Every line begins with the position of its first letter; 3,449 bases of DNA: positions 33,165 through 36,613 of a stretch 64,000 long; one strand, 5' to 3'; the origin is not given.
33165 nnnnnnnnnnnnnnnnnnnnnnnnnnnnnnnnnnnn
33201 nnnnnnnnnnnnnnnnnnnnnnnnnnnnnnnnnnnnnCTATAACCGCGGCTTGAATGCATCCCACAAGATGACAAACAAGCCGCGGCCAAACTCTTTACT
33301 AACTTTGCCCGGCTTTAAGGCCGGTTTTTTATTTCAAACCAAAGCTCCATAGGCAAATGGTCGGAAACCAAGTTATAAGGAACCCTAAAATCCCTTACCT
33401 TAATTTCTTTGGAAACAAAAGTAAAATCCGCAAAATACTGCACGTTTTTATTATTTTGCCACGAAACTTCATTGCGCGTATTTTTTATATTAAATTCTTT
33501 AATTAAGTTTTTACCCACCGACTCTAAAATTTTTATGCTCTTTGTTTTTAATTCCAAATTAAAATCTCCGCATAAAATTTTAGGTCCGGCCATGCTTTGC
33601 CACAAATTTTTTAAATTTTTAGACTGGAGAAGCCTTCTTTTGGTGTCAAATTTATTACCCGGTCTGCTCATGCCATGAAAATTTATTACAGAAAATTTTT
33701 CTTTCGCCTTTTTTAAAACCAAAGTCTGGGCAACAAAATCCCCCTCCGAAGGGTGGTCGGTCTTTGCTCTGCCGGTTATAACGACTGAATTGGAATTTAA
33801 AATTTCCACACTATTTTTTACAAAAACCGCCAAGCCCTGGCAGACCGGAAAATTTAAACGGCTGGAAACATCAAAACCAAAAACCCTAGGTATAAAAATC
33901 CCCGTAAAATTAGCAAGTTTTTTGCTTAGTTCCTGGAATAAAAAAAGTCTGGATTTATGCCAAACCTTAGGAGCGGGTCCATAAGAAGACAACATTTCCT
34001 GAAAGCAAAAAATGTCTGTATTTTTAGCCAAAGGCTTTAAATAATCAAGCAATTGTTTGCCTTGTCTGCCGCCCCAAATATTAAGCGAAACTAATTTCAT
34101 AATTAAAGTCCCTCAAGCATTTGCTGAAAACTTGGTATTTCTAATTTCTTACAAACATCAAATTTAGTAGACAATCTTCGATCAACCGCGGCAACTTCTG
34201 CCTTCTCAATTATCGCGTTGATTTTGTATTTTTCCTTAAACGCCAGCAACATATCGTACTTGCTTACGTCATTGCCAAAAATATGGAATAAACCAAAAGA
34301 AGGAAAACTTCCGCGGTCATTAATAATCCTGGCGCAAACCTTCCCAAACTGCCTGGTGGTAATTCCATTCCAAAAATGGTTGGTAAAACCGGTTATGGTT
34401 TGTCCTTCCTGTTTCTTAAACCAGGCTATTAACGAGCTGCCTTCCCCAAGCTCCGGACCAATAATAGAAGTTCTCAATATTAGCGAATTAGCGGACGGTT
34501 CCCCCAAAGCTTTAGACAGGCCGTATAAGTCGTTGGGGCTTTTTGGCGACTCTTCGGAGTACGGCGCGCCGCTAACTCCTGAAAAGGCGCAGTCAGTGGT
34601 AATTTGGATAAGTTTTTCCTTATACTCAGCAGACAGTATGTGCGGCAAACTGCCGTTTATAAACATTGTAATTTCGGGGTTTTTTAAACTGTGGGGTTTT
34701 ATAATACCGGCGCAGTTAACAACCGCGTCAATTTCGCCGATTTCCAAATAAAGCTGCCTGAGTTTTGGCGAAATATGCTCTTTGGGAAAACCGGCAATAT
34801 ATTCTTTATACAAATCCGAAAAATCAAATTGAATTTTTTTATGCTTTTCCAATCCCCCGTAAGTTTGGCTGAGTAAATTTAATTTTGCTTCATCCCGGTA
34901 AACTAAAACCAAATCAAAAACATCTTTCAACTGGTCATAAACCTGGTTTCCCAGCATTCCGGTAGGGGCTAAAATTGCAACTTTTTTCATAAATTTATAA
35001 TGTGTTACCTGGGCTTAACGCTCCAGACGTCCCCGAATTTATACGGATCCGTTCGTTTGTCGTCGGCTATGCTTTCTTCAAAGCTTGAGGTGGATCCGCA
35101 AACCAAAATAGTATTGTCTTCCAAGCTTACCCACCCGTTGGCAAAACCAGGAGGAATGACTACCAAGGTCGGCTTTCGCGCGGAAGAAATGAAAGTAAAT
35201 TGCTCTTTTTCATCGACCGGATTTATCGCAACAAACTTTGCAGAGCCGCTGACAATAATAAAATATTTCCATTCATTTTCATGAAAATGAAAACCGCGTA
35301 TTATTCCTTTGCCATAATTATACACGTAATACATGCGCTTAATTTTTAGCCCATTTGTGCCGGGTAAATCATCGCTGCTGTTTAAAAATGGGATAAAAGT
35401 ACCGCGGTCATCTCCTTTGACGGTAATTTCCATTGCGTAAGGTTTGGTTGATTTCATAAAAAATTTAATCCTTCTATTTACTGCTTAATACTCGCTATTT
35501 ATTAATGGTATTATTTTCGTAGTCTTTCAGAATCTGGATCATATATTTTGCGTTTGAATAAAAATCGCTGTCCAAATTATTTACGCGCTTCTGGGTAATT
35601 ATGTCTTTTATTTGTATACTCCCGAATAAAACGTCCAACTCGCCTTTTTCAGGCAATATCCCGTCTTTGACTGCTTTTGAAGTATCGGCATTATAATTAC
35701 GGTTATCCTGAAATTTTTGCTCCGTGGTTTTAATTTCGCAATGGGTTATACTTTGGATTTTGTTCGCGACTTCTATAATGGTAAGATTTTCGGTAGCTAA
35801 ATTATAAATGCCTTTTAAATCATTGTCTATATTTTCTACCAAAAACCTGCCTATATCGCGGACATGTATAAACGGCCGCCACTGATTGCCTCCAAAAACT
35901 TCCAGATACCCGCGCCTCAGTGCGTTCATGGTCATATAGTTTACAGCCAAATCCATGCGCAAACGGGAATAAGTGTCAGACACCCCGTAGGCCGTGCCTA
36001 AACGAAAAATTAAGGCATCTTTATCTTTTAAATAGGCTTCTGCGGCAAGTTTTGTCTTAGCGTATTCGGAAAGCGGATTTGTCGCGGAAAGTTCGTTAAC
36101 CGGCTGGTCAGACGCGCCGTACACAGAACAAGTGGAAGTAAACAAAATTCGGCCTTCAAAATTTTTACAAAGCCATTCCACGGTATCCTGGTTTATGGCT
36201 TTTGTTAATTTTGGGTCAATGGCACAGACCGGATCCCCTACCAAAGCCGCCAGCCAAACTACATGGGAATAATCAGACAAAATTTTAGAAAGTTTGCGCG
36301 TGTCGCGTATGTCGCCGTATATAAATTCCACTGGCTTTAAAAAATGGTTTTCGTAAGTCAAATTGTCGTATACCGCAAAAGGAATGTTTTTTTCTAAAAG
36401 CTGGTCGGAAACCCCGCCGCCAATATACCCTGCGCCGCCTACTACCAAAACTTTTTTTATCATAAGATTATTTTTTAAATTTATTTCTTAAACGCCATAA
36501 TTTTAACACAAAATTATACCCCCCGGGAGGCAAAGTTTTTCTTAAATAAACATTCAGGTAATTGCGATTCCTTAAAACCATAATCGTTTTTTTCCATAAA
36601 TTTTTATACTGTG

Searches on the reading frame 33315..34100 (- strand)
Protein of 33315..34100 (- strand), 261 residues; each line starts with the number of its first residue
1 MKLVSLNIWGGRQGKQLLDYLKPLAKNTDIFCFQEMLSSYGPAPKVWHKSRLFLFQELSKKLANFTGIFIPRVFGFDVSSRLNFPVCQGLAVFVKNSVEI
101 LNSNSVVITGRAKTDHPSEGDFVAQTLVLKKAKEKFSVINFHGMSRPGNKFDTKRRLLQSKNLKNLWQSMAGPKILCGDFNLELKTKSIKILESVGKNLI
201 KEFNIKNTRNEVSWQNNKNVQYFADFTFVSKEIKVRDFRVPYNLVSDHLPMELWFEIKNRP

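Call 8: search_protein_families(library=pfam, proteins=[window:33315-34100:-], max_evalue=0.001)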
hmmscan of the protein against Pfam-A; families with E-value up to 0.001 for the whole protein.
window:33315-34100:- (261 aa): 2 families
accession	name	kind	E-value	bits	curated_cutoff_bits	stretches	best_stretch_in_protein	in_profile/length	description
PF03372.29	Exo_endo_phos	-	5.7e-08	33.2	24.5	1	5-248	2-225/225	Endonuclease/Exonuclease/phosphatase family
PF14529.12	Exo_endo_phos_2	-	6.4e-05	23.2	27.4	1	162-251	20-116/117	Endonuclease-reverse transcriptase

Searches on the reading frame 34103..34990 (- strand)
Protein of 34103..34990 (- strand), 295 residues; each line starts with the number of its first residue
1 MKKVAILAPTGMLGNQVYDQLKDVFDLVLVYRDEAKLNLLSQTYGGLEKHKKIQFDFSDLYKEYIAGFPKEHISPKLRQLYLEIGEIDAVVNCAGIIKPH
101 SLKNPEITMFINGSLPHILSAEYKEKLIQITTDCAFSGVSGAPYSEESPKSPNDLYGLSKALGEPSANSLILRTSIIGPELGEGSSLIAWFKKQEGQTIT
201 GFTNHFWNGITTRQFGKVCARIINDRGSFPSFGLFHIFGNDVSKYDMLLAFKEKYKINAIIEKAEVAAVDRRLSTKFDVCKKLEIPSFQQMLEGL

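Call 7: search_protein_families(library=pfam, proteins=[window:34103-34990:-], max_evalue=0.001)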
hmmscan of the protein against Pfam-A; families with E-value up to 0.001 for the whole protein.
window:34103-34990:- (295 aa): 2 families
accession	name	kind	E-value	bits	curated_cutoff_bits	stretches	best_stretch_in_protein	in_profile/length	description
PF04321.23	RmlD_sub_bind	-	3.8e-12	46.3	27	1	87-269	52-241/287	RmlD substrate binding domain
PF01370.27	Epimerase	-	7e-06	26.1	20.9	1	82-164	61-150/240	NAD dependent epimerase/dehydratase family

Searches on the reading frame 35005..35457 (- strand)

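Call 7: search_protein_families(library=pfam, proteins=[window:35005-35457:-], max_evalue=0.001)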
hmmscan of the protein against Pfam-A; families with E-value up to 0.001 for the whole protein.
window:35005-35457:- (150 aa): 4 families
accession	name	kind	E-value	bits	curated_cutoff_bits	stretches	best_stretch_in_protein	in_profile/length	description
PF00908.23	dTDP_sugar_isom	-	7.5e-11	42.5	27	1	7-127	8-134/168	dTDP-4-dehydrorhamnose 3,5-epimerase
PF05523.17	FdtA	-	4.2e-09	36.7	23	1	11-129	8-117/131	WxcM-like, C-terminal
PF14667.12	Polysacc_synt_C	-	1e-08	35.7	28.7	1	47-119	24-95/111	Polysaccharide biosynthesis C-terminal domain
PF00190.28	Cupin_1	-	7.9e-06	26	22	1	28-128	22-120/151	Cupin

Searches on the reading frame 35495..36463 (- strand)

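Call 7: search_protein_families(library=pfam, proteins=[window:35495-36463:-], max_evalue=0.001)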
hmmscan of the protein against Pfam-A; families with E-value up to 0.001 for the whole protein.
window:35495-36463:- (322 aa): 5 families
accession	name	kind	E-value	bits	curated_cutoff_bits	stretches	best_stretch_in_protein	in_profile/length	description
PF01370.27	Epimerase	-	4.3e-30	105.3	20.9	1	5-223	1-240/240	NAD dependent epimerase/dehydratase family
PF16363.11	GDP_Man_Dehyd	-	2.9e-16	60.3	27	1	6-262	1-288/332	GDP-mannose 4,6 dehydratase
PF04321.23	RmlD_sub_bind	-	1.1e-13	51.4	27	1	4-243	2-234/287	RmlD substrate binding domain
PF13460.12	NAD_binding_10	-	5.2e-06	26.9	27.2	1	9-149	1-135/184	NAD(P)H-binding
PF01073.25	3Beta_HSD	-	1.6e-05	24.5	22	1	6-147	1-159/280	3-beta hydroxysteroid dehydrogenase/isomerase family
